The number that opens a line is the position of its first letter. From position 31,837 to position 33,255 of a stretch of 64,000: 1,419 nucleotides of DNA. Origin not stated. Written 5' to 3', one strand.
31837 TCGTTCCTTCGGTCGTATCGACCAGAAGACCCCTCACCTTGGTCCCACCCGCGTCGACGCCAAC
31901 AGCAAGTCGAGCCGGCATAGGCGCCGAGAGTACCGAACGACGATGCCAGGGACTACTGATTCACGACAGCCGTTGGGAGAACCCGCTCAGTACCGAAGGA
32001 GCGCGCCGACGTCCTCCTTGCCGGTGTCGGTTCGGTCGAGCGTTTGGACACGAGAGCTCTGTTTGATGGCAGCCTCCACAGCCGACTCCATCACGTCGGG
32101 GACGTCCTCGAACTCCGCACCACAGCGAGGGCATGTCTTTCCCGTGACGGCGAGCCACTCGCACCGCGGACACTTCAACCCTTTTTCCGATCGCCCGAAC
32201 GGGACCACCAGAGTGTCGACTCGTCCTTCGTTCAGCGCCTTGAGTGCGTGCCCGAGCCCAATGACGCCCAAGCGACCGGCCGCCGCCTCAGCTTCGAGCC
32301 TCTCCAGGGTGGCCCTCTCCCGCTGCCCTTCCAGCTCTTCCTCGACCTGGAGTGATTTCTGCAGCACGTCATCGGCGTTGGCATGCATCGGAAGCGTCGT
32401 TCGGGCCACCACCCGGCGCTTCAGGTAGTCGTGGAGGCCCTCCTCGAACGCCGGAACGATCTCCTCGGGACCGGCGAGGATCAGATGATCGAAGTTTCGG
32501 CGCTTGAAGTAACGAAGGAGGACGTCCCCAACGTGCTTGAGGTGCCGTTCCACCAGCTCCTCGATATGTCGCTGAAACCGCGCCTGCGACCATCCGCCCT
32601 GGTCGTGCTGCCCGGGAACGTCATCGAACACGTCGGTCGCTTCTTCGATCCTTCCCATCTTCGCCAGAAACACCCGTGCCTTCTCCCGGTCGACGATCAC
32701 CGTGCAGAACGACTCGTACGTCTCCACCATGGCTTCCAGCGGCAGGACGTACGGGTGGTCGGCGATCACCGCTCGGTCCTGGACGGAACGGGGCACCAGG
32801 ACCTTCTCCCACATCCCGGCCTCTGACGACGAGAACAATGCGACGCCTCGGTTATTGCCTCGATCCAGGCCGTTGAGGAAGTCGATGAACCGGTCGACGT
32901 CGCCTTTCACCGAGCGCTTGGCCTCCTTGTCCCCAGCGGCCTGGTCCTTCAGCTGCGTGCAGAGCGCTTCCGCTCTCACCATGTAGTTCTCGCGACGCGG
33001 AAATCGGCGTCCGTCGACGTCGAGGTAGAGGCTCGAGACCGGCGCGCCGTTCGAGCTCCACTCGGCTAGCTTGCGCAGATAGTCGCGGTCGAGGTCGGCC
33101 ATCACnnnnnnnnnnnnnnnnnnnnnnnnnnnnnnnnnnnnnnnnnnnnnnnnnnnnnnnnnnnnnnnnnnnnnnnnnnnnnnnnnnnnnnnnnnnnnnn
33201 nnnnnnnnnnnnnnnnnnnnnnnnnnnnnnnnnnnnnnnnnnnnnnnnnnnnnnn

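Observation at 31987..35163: Operon coupling an ArsA/Get3-like ATPase, a small Cys-motif protein and an eRF1/Vms1-like release-factor homolog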

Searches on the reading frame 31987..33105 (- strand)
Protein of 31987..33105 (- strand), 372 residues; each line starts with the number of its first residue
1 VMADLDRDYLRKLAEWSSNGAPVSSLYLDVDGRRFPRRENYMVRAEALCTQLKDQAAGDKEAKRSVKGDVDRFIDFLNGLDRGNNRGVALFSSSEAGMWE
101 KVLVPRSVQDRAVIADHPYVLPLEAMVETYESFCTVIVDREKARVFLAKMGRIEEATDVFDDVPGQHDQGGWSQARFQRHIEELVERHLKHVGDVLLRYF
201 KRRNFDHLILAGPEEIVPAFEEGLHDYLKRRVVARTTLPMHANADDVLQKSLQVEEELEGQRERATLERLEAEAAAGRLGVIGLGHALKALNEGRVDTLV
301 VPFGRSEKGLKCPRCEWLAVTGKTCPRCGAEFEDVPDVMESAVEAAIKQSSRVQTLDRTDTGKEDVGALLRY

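Call 3: search_protein_families(library=pfam, proteins=[window:31987-33105:-], max_evalue=1)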
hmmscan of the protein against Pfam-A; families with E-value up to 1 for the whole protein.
window:31987-33105:- (372 aa): 12 families
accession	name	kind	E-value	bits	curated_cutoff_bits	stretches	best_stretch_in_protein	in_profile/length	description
PF18854.6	baeRF_family10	-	7.7e-34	117.4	27.1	1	118-256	1-143/143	Bacterial archaeo-eukaryotic release factor family 10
PF18859.6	acVLRF1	-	5.1e-13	49.8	27.1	1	136-250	5-119/130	Actinobacteria/chloroflexi VLRF1 release factor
PF03464.20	eRF1_2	-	2.8e-11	44.3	27.1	1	134-223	3-95/133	eRF1 domain 2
PF18844.6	baeRF_family2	-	2.7e-10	41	26.9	1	135-274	4-147/149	Bacterial archaeo-eukaryotic release factor family 2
PF18845.6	baeRF_family3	-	3.6e-07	31.1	31.5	1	137-295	6-168/168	Bacterial archaeo-eukaryotic release factor family 3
PF18846.6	baeRF_family5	-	4.9e-05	23.9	27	1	167-232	49-114/132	Bacterial archaeo-eukaryotic release factor family 5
PF18856.6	baeRF_family12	-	0.00041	21.4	27.7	1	161-235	44-121/138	Bacterial archaeo-eukaryotic release factor family 12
PF10116.14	Host_attach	-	0.0037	18.3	26.7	1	157-235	38-121/138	Protein required for attachment to host cells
PF06827.20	zf-FPG_IleRS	-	0.032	14.5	21.3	1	322-335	1-14/30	Zinc finger found in FPG and IleRS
PF13248.11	Zn_ribbon_3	-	0.033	14.1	27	1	311-331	4-25/26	zinc-ribbon domain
PF14551.11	MCM_N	-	0.17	12.8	24.9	1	205-240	50-77/95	MCM N-terminal domain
PF24460.1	DUF7575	-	0.48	10.3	28.5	1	322-333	3-14/28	Domain of unknown function (DUF7575)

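Call 4: search_protein_families(library=ncbifam, proteins=[window:31987-33105:-], max_evalue=1)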
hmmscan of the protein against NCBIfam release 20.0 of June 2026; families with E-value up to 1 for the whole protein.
window:31987-33105:- (372 aa): 6 families
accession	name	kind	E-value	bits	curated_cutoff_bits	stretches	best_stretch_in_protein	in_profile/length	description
TIGR03676.1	aRF1_eRF1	equivalog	8.5e-27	94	234.7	1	9-357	8-379/403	peptide chain release factor aRF-1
NF052289.1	Rv2629_fam_RHF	equivalog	1.8e-22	80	320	1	19-372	6-357/357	Rv2629 family ribosome hibernation factor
NF052288.1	MSMEG_1130_fam_RHF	equivalog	3.4e-20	72.4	480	1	5-371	3-386/387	MSMEG_1130 family ribosome hibernation factor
NF052287.1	AOC03_06830_fam_RHF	equivalog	3.2e-08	33.4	330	1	84-372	72-361/361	AOC03_06830 family ribosome hibernation factor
NF041024.1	acVLRF1_NCBI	exception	0.00011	22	125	1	120-220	63-165/208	acVLRF1 family peptidyl-tRNA hydrolase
NF033497.1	rubre_like_arch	subfamily_domain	0.086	12.6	32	1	323-333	17-27/34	rubrerythrin-like domain-containing protein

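Call 11: find_homologous_proteins(query=window:31987-33105:-, max_evalue=0.00001)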
Query window:31987-33105:- (372 aa): 1048 proteins with E <= 0.00001 among 8000 candidates; the best 120 are listed.
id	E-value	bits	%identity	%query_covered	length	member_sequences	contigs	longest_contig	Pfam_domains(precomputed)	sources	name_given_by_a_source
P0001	3.1e-246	834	100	100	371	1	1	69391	PF03464.21,PF18845.7,PF18844.7,PF18854.7,PF18859.7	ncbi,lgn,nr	ncbi:MAG TPA: Vms1/Ankzf1 family peptidyl-tRNA hydrolase [Actinomycetota bacterium]|nr:Vms1/Ankzf1 f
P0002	2.7e-224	762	89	100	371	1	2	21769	PF03464.21,PF18845.7,PF18844.7,PF18854.7,PF18859.7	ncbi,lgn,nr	ncbi:MAG: hypothetical protein M3N24_08180 [Actinomycetota bacterium]|nr:hypothetical protein [Actin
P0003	1.1e-222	757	89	100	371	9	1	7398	PF03464.21,PF18845.7,PF18844.7,PF18854.7,PF18859.7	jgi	jgi:peptide chain release factor subunit 1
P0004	2.0e-221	752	89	100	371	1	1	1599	PF03464.21,PF18844.7,PF18854.7,PF18859.7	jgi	jgi:peptide chain release factor subunit 1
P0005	2.5e-219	746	89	100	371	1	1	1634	PF03464.21,PF18845.7,PF18844.7,PF18854.7,PF18859.7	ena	-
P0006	2.1e-217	739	87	100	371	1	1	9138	PF03464.21,PF18845.7,PF18844.7,PF18854.7,PF18859.7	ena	-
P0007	8.8e-217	737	87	100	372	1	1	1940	PF03464.21,PF18845.7,PF18844.7,PF18854.7,PF18859.7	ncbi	-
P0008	6.8e-210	715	83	100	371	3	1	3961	PF03464.21,PF18845.7,PF18844.7,PF18854.7,PF18859.7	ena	-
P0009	3.8e-201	686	82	100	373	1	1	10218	PF03464.21,PF18845.7,PF18844.7,PF18854.7,PF18859.7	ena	-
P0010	2.2e-200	683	81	100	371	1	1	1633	PF03464.21,PF18845.7,PF18844.7,PF18854.7,PF18859.7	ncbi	-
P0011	8.6e-187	639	76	100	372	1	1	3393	PF03464.21,PF18845.7,PF18844.7,PF18854.7,PF18859.7,PF13248.12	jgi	jgi:peptide chain release factor subunit 1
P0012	2.6e-160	551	66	100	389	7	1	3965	PF03464.21,PF10116.15,PF18845.7,PF18844.7,PF18854.7,PF18856.7,PF18859.7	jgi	jgi:peptide chain release factor subunit 1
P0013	3.2e-158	545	66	99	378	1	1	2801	PF03464.21,PF18845.7,PF18844.7,PF18854.7,PF18859.7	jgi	jgi:peptide chain release factor subunit 1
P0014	7.9e-158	543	66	100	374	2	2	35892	PF03464.21,PF10116.15,PF18845.7,PF18844.7,PF18854.7,PF18856.7,PF18859.7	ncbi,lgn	ncbi:MAG: Vms1/Ankzf1 family peptidyl-tRNA hydrolase [Actinomycetota bacterium]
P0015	3.9e-156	538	65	100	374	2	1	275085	PF03464.21,PF10116.15,PF18845.7,PF18844.7,PF18854.7,PF18856.7,PF18859.7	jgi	jgi:peptide chain release factor subunit 1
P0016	8.4e-156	537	66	99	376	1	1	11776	PF03464.21,PF18844.7,PF18854.7,PF18859.7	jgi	jgi:peptide chain release factor subunit 1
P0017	1.6e-155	536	63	100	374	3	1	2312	PF03464.21,PF18845.7,PF18844.7,PF18854.7,PF18856.7,PF18859.7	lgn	-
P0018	2.7e-154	532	65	99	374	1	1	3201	PF03464.21,PF18845.7,PF18844.7,PF18854.7,PF18859.7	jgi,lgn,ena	-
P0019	1.1e-153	530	64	99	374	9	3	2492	PF03464.21,PF18844.7,PF18854.7,PF18856.7,PF18859.7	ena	-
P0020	1.2e-153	530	64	100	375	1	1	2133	PF03464.21,PF10116.15,PF18844.7,PF18854.7,PF18856.7,PF18859.7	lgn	-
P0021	1.9e-153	529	65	100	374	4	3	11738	PF03464.21,PF18844.7,PF18854.7,PF18859.7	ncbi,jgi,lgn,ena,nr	ncbi:MAG: hypothetical protein E6G44_11740 [Actinobacteria bacterium]|nr:MAG: hypothetical protein E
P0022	2.8e-153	528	64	100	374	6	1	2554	PF03464.21,PF18845.7,PF18844.7,PF18854.7,PF18856.7,PF18859.7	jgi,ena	-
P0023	9.3e-153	527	65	100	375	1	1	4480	PF03464.21,PF18844.7,PF18854.7,PF18856.7,PF18859.7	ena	-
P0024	9.4e-153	527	64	100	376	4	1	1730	PF03464.21,PF18845.7,PF18844.7,PF18854.7,PF18856.7,PF18859.7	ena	-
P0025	9.7e-153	527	63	100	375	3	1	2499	PF03464.21,PF18844.7,PF18854.7,PF18859.7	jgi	jgi:peptide chain release factor subunit 1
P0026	1.1e-152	526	63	100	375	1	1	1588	PF03464.21,PF18844.7,PF18854.7,PF18856.7,PF18859.7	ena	-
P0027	8.3e-152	523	63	100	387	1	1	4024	PF03464.21,PF18844.7,PF18854.7,PF18856.7,PF18859.7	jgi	jgi:peptide chain release factor subunit 1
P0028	1.1e-151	523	63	100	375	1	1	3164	PF03464.21,PF18844.7,PF18854.7,PF18856.7,PF18859.7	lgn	-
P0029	1.7e-151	522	63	99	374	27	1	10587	PF03464.21,PF18844.7,PF18854.7,PF18856.7,PF18859.7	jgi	-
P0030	2.5e-151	522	64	99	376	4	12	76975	PF03464.21,PF18844.7,PF18854.7,PF18856.7,PF18859.7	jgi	jgi:peptide chain release factor subunit 1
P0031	4.4e-151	521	64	99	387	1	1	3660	PF03464.21,PF18844.7,PF18854.7,PF18856.7,PF18859.7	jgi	jgi:peptide chain release factor subunit 1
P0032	4.6e-151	521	63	100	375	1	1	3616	PF03464.21,PF18844.7,PF18854.7,PF18856.7,PF18859.7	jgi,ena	jgi:peptide chain release factor subunit 1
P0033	6.0e-151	521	64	100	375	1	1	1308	PF03464.21,PF18844.7,PF18854.7,PF18856.7,PF18859.7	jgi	jgi:peptide chain release factor subunit 1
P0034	6.0e-151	521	63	99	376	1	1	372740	PF03464.21,PF18844.7,PF18854.7,PF18856.7,PF18859.7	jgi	jgi:peptide chain release factor subunit 1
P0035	6.2e-151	521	63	100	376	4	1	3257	PF03464.21,PF10116.15,PF18845.7,PF18844.7,PF18854.7,PF18856.7,PF18859.7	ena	-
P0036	6.7e-151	520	64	100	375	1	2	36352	PF03464.21,PF18844.7,PF18854.7,PF18846.7,PF18856.7,PF18859.7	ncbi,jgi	jgi:peptide chain release factor subunit 1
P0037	1.2e-150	520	62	100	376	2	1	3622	PF03464.21,PF18845.7,PF18844.7,PF18854.7,PF18856.7,PF18859.7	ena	-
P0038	1.3e-150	520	61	100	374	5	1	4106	PF03464.21,PF18844.7,PF18854.7,PF18859.7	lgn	-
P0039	1.3e-150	520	62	99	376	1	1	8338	PF03464.21,PF18845.7,PF18844.7,PF18854.7,PF18856.7,PF18859.7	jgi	jgi:peptide chain release factor subunit 1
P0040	1.5e-150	519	63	99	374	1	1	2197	PF03464.21,PF18845.7,PF18844.7,PF18854.7,PF18856.7,PF18859.7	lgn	-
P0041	1.7e-150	519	63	100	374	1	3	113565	PF03464.21,PF18844.7,PF18854.7,PF18859.7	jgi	jgi:peptide chain release factor subunit 1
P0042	2.7e-150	518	64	100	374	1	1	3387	PF03464.21,PF18845.7,PF18844.7,PF18854.7,PF18856.7,PF18859.7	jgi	-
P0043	1.1e-149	517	63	100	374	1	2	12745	PF03464.21,PF10116.15,PF18844.7,PF18854.7,PF18856.7,PF18859.7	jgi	jgi:peptide chain release factor subunit 1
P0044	1.1e-149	516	63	100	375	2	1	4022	PF03464.21,PF10116.15,PF18844.7,PF18854.7,PF18859.7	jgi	jgi:peptide chain release factor subunit 1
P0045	1.3e-149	516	62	100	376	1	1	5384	PF03464.21,PF10116.15,PF18844.7,PF18854.7,PF18856.7,PF18859.7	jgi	jgi:peptide chain release factor subunit 1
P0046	3.8e-149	515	62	100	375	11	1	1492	PF03464.21,PF10116.15,PF18844.7,PF18854.7,PF18856.7,PF18859.7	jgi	jgi:peptide chain release factor subunit 1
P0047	9.2e-149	513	62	100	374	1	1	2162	PF03464.21,PF18845.7,PF18844.7,PF18854.7,PF18856.7,PF18859.7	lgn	-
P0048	1.6e-148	513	64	100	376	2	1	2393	PF03464.21,PF18844.7,PF18854.7,PF18856.7,PF18859.7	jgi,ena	-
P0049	2.2e-148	512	63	100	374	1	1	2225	PF03464.21,PF18844.7,PF18854.7,PF18856.7,PF18859.7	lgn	-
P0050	2.5e-148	512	62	100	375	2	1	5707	PF03464.21,PF18844.7,PF18854.7,PF18856.7,PF18859.7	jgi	jgi:peptide chain release factor subunit 1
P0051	3.1e-148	512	64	100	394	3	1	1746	PF03464.21,PF18845.7,PF18844.7,PF18854.7,PF18859.7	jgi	jgi:peptide chain release factor subunit 1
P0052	3.4e-148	512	64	100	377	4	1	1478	PF03464.21,PF18845.7,PF18844.7,PF18854.7,PF18859.7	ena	-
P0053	4.4e-148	511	61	100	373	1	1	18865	PF03464.21,PF10116.15,PF18845.7,PF18844.7,PF18854.7,PF18856.7,PF18859.7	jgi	jgi:peptide chain release factor subunit 1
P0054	7.5e-148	510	63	100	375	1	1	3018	PF03464.21,PF18844.7,PF18854.7,PF18856.7,PF18859.7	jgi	jgi:peptide chain release factor subunit 1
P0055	8.4e-148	510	63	100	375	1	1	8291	PF03464.21,PF18844.7,PF18854.7,PF18856.7,PF18859.7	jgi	jgi:peptide chain release factor subunit 1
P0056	1.1e-147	510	61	100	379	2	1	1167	PF03464.21,PF10116.15,PF18844.7,PF18854.7,PF18856.7,PF18859.7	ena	-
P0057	2.0e-147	509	63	99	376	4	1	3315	PF03464.21,PF18844.7,PF18854.7,PF18859.7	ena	-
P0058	2.6e-147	509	60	100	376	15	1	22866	PF03464.21,PF18844.7,PF18854.7,PF18859.7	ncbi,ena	-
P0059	3.1e-147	508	62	100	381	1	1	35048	PF03464.21,PF10116.15,PF18854.7,PF18856.7,PF18859.7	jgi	jgi:peptide chain release factor subunit 1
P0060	3.7e-147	508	63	99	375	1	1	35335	PF03464.21,PF18845.7,PF18844.7,PF18854.7,PF18856.7,PF18859.7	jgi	jgi:peptide chain release factor subunit 1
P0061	4.2e-147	508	62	100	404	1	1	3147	PF03464.21,PF10116.15,PF18844.7,PF18854.7,PF18856.7,PF18859.7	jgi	jgi:peptide chain release factor subunit 1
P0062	5.2e-147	508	60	100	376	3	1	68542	PF03464.21,PF10116.15,PF18854.7,PF18856.7,PF18859.7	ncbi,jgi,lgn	ncbi:MAG TPA: Vms1/Ankzf1 family peptidyl-tRNA hydrolase [Actinomycetota bacterium]|jgi:peptide chai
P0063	6.4e-147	507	63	100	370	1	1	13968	PF03464.21,PF18845.7,PF18844.7,PF18854.7,PF18859.7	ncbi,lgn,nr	ncbi:MAG TPA: Vms1/Ankzf1 family peptidyl-tRNA hydrolase [Actinomycetota bacterium]|nr:Vms1/Ankzf1 f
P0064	1.0e-146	507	61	100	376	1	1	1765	PF03464.21,PF18845.7,PF18844.7,PF18854.7,PF18859.7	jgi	jgi:peptide chain release factor subunit 1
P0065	1.6e-146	506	61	100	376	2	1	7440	PF03464.21,PF10116.15,PF18844.7,PF18854.7,PF18856.7,PF18859.7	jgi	-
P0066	1.8e-146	506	62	100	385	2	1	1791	PF03464.21,PF18844.7,PF18854.7,PF18846.7,PF18859.7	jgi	jgi:peptide chain release factor subunit 1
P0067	2.2e-146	506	62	100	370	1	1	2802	PF03464.21,PF18845.7,PF18844.7,PF18854.7,PF18859.7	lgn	-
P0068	2.2e-146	506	61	100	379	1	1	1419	PF03464.21,PF10116.15,PF18854.7,PF18856.7,PF18859.7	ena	-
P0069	2.5e-146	505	61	100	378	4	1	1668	PF03464.21,PF10116.15,PF18844.7,PF18854.7,PF18856.7,PF18859.7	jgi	jgi:peptide chain release factor subunit 1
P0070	4.7e-146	505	62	100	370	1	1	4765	PF03464.21,PF18845.7,PF18844.7,PF18854.7,PF18856.7,PF18859.7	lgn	-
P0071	8.3e-146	504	62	100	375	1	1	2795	PF03464.21,PF10116.15,PF18844.7,PF18854.7,PF18856.7,PF18859.7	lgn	-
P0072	1.1e-145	503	61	100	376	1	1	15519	PF03464.21,PF10116.15,PF18844.7,PF18854.7,PF18856.7,PF18859.7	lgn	-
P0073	1.1e-145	503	61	100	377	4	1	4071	PF03464.21,PF18845.7,PF18844.7,PF18854.7,PF18856.7,PF18859.7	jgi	-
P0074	1.7e-145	503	61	99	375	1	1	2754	PF03464.21,PF10116.15,PF18844.7,PF18854.7,PF18846.7,PF18856.7,PF18859.7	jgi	jgi:peptide chain release factor subunit 1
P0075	1.8e-145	503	62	98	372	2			PF03464.21,PF18845.7,PF18844.7,PF18854.7,PF18856.7,PF18859.7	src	-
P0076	1.9e-145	503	61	100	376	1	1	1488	PF03464.21,PF18844.7,PF18854.7,PF18859.7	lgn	-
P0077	2.1e-145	502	61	99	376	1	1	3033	PF03464.21,PF18844.7,PF18854.7,PF18856.7,PF18859.7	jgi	jgi:peptide chain release factor subunit 1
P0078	4.6e-145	501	59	100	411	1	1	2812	PF03464.21,PF18845.7,PF18854.7,PF18859.7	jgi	jgi:peptide chain release factor subunit 1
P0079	1.1e-144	500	61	100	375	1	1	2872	PF03464.21,PF10116.15,PF18845.7,PF18844.7,PF18854.7,PF18846.7,PF18856.7,PF18859.7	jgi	jgi:peptide chain release factor subunit 1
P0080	1.3e-144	500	62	99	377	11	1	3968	PF03464.21,PF18845.7,PF18844.7,PF18854.7,PF18856.7,PF18859.7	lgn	-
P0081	1.4e-144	500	61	99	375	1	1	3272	PF03464.21,PF18844.7,PF18854.7,PF18856.7,PF18859.7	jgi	jgi:peptide chain release factor subunit 1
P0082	2.1e-144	499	60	100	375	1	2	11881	PF03464.21,PF18844.7,PF18854.7,PF18856.7,PF18859.7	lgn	-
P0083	3.3e-144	498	62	100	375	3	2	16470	PF03464.21,PF18845.7,PF18844.7,PF18854.7,PF18856.7,PF18859.7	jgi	jgi:peptide chain release factor subunit 1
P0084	8.2e-144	497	62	100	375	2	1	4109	PF03464.21,PF18844.7,PF18854.7,PF18856.7,PF18859.7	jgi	jgi:peptide chain release factor subunit 1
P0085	9.8e-144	497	61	100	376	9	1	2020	PF03464.21,PF18845.7,PF18844.7,PF18854.7,PF18856.7,PF18859.7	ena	-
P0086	1.3e-143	496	62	99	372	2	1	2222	PF03464.21,PF18844.7,PF18854.7,PF18859.7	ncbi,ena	-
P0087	1.3e-143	496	62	95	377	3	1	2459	PF03464.21,PF18844.7,PF18854.7,PF18856.7,PF18859.7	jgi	-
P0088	1.9e-143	496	60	100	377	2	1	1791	PF03464.21,PF10116.15,PF18845.7,PF18844.7,PF18854.7,PF18846.7,PF18856.7,PF18859.7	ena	-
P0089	2.1e-143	496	59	100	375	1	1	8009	PF03464.21,PF10116.15,PF18845.7,PF18844.7,PF18854.7,PF18859.7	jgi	jgi:peptide chain release factor subunit 1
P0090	2.4e-143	496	59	100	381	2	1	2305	PF03464.21,PF10116.15,PF18844.7,PF18854.7,PF18856.7,PF18859.7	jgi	jgi:peptide chain release factor subunit 1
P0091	2.6e-143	496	60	100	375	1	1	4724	PF03464.21,PF18844.7,PF18854.7,PF18856.7,PF18859.7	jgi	jgi:peptide chain release factor subunit 1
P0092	3.0e-143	495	59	100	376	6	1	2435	PF03464.21,PF18844.7,PF18854.7,PF18859.7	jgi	jgi:peptide chain release factor subunit 1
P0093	3.3e-143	495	60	100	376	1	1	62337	PF03464.21,PF18844.7,PF18854.7,PF18859.7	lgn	-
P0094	1.8e-142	493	60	100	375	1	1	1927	PF03464.21,PF18844.7,PF18854.7,PF18859.7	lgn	-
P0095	3.2e-142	492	66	93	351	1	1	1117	PF03464.21,PF10116.15,PF18844.7,PF18854.7,PF18856.7,PF18859.7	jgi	jgi:peptide chain release factor subunit 1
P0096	5.2e-142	491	60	100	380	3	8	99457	PF03464.21,PF10116.15,PF18844.7,PF18854.7,PF18859.7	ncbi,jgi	jgi:peptide chain release factor subunit 1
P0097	6.4e-142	491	59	100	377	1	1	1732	PF03464.21,PF18844.7,PF18854.7,PF18859.7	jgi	jgi:peptide chain release factor subunit 1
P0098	9.9e-142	490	60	100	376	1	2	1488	PF03464.21,PF18854.7,PF18856.7,PF18859.7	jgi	jgi:peptide chain release factor subunit 1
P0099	1.1e-141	490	61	100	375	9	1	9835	PF03464.21,PF10116.15,PF18845.7,PF18844.7,PF18854.7,PF18846.7,PF18856.7,PF18859.7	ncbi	ncbi:MAG TPA: Vms1/Ankzf1 family peptidyl-tRNA hydrolase [Actinomycetota bacterium]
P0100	1.6e-141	490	59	100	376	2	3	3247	PF03464.21,PF10116.15,PF18845.7,PF18844.7,PF18854.7,PF18856.7,PF18859.7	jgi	jgi:peptide chain release factor subunit 1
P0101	1.9e-141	489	60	100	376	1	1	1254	PF03464.21,PF18844.7,PF18854.7,PF18859.7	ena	-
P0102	3.0e-141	489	60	100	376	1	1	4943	PF03464.21,PF10116.15,PF18844.7,PF18854.7,PF18859.7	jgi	jgi:peptide chain release factor subunit 1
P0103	3.4e-141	489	59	100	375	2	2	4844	PF03464.21,PF18844.7,PF18854.7,PF18856.7,PF18859.7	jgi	jgi:peptide chain release factor subunit 1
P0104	4.3e-141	488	61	99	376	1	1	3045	PF03464.21,PF18845.7,PF18854.7,PF18856.7,PF18859.7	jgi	jgi:peptide chain release factor subunit 1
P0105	8.5e-141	487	59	100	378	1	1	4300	PF03464.21,PF18844.7,PF18854.7,PF18856.7,PF18859.7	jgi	jgi:peptide chain release factor subunit 1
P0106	8.8e-141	487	60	100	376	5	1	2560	PF03464.21,PF18844.7,PF18854.7,PF18859.7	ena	-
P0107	9.1e-141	487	59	100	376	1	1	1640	PF03464.21,PF10116.15,PF18845.7,PF18844.7,PF18854.7,PF18859.7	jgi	jgi:peptide chain release factor subunit 1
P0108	1.1e-140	487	60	100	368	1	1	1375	PF03464.21,PF18844.7,PF18854.7,PF18856.7,PF18859.7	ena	-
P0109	1.3e-140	487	59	100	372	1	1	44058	PF03464.21,PF18845.7,PF18844.7,PF18854.7,PF18859.7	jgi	jgi:peptide chain release factor subunit 1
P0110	1.7e-140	486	58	100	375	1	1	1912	PF03464.21,PF18844.7,PF18854.7,PF18859.7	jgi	jgi:peptide chain release factor subunit 1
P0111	2.0e-140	486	61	100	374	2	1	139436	PF03464.21,PF10116.15,PF18844.7,PF18854.7,PF18856.7,PF18859.7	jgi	jgi:peptide chain release factor subunit 1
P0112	2.1e-140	486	60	100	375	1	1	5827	PF03464.21,PF18845.7,PF18844.7,PF18854.7,PF18856.7,PF18859.7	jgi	jgi:peptide chain release factor subunit 1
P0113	2.3e-140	486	61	100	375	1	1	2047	PF03464.21,PF18845.7,PF18844.7,PF18854.7,PF18846.7,PF18856.7,PF18859.7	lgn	-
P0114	2.4e-140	486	59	100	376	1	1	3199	PF03464.21,PF10116.15,PF18854.7,PF18859.7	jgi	jgi:peptide chain release factor subunit 1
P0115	3.2e-140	485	60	100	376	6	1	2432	PF03464.21,PF18844.7,PF18854.7,PF18859.7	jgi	jgi:peptide chain release factor subunit 1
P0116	3.3e-140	485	60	100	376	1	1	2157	PF03464.21,PF10116.15,PF18844.7,PF18854.7,PF18859.7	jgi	jgi:peptide chain release factor subunit 1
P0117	4.8e-140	485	59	100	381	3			PF03464.21,PF18844.7,PF18854.7,PF18859.7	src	-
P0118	6.2e-140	484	60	100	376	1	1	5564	PF03464.21,PF10116.15,PF18844.7,PF18854.7,PF18856.7,PF18859.7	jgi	jgi:peptide chain release factor subunit 1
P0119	7.6e-140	484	61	100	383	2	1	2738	PF03464.21,PF10116.15,PF18845.7,PF18844.7,PF18854.7,PF18856.7,PF18859.7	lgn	-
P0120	9.3e-140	484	62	100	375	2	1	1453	PF03464.21,PF18845.7,PF18844.7,PF18854.7,PF18859.7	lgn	-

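Call 13: find_encoding_contigs(protein=P0034, flank=6000, max_places=2)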
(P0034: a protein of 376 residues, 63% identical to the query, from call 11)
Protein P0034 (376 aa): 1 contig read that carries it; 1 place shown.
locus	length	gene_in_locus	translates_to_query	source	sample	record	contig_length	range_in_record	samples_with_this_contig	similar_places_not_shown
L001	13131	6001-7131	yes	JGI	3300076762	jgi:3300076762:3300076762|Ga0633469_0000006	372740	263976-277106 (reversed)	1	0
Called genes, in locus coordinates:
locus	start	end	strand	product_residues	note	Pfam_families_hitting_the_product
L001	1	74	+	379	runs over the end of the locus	PF10708:DUF2510 (faint)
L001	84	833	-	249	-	PF00702:Hydrolase, PF12710:HAD (faint), PF13419:HAD_2, PF13242:Hydrolase_like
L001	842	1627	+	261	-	PF00149:Metallophos, PF12850:Metallophos_2 (faint)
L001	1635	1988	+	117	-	PF10604:Polyketide_cyc2, PF06240:COXG (weak), PF03364:Polyketide_cyc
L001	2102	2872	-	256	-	PF03160:Calx-beta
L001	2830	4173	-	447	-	PF04932:Wzy_C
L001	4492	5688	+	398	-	PF01656:CbiA (weak), PF02374:ArsA_ATPase, PF13614:AAA_31, PF17886:ArsA_HSP20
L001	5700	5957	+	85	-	PF27253:AF_1253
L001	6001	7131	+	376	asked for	PF18854:baeRF_family10, PF03464:eRF1_2, PF18844:baeRF_family2 (weak), PF18856:baeRF_family12 (weak), PF18859:acVLRF1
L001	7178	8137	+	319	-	PF00480:ROK, PF01869:BcrAD_BadFG (faint)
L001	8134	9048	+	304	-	PF00296:Bac_luciferase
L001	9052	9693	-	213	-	PF04402:SIMPL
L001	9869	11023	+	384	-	PF02720:DUF222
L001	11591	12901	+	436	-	PF02492:cobW (faint)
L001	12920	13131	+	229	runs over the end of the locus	PF03372:Exo_endo_phos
